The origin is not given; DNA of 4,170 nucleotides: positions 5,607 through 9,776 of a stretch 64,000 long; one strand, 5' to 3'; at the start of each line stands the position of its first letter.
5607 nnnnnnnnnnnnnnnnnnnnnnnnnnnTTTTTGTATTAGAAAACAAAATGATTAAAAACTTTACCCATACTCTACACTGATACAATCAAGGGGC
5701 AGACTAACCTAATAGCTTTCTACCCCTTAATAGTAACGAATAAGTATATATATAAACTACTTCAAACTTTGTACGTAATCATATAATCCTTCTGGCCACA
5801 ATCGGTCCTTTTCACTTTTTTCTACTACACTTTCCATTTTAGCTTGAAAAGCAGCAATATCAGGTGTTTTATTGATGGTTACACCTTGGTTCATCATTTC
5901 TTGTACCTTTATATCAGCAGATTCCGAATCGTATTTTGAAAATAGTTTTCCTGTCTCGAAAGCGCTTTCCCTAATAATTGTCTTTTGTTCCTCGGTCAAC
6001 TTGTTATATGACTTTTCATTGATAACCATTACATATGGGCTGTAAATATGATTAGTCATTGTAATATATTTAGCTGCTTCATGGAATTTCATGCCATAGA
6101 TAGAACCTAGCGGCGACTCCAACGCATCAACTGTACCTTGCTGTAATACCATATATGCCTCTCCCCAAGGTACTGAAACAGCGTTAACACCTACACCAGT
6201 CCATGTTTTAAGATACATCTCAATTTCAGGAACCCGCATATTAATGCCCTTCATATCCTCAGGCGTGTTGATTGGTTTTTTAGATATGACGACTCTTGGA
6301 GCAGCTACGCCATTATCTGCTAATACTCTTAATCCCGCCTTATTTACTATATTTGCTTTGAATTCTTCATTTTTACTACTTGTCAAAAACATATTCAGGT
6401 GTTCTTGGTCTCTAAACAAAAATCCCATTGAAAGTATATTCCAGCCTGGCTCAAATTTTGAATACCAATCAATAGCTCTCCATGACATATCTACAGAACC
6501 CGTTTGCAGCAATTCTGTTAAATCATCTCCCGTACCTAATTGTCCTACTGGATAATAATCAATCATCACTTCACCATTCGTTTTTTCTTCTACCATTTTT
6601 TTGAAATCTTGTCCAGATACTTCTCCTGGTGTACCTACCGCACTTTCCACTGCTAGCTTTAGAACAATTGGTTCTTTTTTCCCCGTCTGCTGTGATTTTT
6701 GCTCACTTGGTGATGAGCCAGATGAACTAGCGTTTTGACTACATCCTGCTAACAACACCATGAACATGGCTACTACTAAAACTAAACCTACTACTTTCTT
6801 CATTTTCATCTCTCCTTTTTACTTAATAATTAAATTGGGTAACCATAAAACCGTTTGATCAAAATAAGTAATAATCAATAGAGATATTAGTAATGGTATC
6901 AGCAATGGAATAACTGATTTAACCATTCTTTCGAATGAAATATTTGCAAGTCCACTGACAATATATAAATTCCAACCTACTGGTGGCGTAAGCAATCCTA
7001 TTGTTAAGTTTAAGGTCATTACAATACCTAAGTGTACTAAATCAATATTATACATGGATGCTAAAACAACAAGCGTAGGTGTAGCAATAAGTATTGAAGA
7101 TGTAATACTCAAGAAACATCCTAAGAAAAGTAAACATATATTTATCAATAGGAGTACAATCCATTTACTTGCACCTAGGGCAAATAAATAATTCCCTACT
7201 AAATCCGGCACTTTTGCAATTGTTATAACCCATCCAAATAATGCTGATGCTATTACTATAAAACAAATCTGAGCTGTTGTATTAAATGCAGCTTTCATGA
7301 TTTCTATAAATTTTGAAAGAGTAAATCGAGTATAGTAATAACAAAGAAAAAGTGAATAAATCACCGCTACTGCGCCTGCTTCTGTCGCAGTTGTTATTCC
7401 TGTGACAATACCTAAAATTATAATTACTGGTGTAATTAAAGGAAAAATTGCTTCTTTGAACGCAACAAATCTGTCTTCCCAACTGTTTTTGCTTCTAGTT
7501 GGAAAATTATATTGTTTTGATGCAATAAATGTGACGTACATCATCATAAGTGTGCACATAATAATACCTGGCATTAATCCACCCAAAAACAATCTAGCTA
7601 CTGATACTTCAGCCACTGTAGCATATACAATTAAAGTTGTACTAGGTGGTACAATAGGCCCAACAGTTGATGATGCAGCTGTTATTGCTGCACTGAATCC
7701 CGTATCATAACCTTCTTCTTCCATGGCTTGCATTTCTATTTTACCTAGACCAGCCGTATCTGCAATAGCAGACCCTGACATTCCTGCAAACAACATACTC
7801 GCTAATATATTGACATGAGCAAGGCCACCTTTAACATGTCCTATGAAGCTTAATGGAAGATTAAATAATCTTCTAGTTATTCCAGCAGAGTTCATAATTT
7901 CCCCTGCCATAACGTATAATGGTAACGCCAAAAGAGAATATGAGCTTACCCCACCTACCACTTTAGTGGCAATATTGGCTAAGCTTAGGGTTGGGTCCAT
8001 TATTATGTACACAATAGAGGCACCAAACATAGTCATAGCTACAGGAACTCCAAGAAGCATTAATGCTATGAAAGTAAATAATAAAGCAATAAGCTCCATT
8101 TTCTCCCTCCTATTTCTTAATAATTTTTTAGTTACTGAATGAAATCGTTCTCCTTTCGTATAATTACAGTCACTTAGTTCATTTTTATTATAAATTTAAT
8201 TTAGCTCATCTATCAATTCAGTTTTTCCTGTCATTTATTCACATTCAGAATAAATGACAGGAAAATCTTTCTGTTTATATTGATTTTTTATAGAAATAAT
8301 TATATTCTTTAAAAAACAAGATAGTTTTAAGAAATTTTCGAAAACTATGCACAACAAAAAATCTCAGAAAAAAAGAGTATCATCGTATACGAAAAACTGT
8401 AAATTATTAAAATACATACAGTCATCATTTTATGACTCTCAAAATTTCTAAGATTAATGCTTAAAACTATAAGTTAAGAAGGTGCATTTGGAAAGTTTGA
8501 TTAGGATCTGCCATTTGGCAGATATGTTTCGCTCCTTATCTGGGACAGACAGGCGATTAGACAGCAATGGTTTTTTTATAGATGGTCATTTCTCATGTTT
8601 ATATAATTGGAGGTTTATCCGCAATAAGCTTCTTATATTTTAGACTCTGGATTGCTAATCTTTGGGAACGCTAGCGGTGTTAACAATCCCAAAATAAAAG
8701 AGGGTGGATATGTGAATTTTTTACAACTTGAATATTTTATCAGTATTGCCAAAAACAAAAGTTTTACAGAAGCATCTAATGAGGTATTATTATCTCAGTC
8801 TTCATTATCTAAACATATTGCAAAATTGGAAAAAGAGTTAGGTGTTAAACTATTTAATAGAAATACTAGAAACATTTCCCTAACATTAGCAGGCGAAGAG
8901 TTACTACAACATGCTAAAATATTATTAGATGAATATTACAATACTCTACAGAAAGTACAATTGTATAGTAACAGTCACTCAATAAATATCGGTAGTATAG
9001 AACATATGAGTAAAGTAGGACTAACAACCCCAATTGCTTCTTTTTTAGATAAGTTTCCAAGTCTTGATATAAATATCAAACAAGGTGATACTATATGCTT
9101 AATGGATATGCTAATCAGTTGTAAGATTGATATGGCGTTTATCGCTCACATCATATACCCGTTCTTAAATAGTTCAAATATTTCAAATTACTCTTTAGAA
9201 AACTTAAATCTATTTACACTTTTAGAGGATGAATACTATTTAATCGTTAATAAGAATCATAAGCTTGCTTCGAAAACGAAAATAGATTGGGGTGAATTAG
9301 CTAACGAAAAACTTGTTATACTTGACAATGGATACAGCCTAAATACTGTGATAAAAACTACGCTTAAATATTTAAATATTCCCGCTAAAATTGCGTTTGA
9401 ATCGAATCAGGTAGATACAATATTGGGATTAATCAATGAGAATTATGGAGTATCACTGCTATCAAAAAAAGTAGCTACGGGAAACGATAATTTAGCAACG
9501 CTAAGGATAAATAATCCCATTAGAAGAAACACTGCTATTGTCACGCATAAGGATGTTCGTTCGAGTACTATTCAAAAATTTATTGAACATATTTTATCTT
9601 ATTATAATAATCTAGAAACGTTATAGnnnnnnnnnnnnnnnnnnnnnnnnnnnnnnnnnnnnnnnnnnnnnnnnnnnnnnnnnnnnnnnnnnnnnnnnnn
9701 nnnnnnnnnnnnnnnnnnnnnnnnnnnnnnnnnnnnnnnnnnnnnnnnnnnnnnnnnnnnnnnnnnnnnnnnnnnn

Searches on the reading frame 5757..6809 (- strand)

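Call 59: search_protein_families(library=pfam, proteins=[window:5757-6809:-], max_evalue=0.00001)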
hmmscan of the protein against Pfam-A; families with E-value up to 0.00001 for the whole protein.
window:5757-6809:- (350 aa): 1 family
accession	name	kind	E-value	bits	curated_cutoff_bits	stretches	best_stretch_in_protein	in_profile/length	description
PF03480.18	DctP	-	2.2e-69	234.4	23.4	1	67-333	16-284/286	Bacterial extracellular solute-binding protein, family 7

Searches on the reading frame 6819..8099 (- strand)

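Call 59: search_protein_families(library=pfam, proteins=[window:6819-8099:-], max_evalue=0.00001)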
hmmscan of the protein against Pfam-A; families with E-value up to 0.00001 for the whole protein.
window:6819-8099:- (426 aa): 1 family
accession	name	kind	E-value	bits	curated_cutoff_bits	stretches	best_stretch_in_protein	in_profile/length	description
PF06808.19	DctM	-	1.7e-109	366.9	23.8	1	8-414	2-411/413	Tripartite ATP-independent periplasmic transporter, DctM component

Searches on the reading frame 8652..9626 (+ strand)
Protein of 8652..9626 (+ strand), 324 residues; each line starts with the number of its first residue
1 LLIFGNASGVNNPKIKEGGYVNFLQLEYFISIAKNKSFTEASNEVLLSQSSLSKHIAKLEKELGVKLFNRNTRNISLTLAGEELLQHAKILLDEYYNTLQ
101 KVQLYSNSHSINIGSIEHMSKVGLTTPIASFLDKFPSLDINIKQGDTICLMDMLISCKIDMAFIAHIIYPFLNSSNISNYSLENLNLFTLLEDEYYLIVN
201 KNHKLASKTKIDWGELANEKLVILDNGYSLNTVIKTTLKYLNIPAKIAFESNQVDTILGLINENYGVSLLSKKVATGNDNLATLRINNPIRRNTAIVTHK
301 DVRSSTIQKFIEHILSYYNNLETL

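Call 59: search_protein_families(library=pfam, proteins=[window:8652-9626:+], max_evalue=0.00001)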
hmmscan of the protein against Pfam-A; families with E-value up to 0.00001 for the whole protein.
window:8652-9626:+ (324 aa): 2 families
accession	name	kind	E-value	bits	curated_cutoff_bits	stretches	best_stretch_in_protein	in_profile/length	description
PF03466.25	LysR_substrate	-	6.1e-28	98.1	28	1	108-316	5-206/209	LysR substrate binding domain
PF00126.33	HTH_1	-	3.2e-20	72.3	26.6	1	25-82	3-60/60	Bacterial regulatory helix-turn-helix protein, lysR family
